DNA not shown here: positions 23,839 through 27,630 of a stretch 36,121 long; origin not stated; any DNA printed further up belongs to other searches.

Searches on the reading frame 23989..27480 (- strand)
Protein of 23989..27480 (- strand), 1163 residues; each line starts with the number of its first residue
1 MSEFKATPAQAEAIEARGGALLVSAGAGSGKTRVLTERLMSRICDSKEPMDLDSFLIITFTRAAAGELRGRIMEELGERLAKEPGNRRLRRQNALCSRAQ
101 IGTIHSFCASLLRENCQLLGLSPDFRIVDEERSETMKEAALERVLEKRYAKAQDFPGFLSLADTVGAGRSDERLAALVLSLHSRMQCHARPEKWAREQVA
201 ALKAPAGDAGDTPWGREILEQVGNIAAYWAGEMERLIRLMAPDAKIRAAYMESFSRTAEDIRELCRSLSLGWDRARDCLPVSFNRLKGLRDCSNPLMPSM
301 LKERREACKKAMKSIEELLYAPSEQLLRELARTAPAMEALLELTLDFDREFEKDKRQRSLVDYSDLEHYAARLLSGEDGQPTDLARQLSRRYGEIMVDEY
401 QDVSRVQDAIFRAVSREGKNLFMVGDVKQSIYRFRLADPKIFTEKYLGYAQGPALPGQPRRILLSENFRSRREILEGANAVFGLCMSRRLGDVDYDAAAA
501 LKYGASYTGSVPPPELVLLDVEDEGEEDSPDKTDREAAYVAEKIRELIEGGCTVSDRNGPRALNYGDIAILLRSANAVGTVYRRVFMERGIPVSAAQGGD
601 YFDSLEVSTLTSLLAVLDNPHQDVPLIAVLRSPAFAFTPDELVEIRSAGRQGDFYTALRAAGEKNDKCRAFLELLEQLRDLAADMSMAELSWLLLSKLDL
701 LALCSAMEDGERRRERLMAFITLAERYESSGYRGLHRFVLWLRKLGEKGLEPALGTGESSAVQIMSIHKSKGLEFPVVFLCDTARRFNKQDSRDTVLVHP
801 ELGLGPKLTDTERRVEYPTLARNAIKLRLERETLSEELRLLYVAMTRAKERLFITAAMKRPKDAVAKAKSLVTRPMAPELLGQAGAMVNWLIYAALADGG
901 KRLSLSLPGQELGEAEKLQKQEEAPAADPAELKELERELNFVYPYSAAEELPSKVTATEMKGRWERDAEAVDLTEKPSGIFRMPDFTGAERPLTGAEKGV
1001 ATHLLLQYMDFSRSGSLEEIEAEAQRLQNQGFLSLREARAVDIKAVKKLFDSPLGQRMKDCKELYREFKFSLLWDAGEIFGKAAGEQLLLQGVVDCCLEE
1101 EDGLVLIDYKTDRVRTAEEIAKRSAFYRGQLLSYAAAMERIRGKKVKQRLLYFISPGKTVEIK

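Call 43: search_protein_families(library=pfam, proteins=[window:23989-27480:-], max_evalue=0.0001)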
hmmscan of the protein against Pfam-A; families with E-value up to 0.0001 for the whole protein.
window:23989-27480:- (1163 aa): 5 families
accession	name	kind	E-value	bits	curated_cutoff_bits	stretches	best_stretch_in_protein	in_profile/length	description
PF00580.27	UvrD-helicase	-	3.1e-56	191.5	23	1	7-445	2-266/271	UvrD/REP helicase N-terminal domain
PF13361.12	UvrD_C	-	1.6e-30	107.1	25.6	1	462-857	1-348/350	UvrD-like helicase C-terminal domain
PF13245.12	AAA_19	-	3.6e-17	63.2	25.1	1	10-435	1-134/134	AAA domain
PF13538.12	UvrD_C_2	-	1.5e-11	44.4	27.4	1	764-793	4-35/52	UvrD-like helicase C-terminal domain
PF12705.13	PDDEXK_1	-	1.9e-08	35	22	1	996-1154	35-188/247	PD-(D/E)XK nuclease superfamily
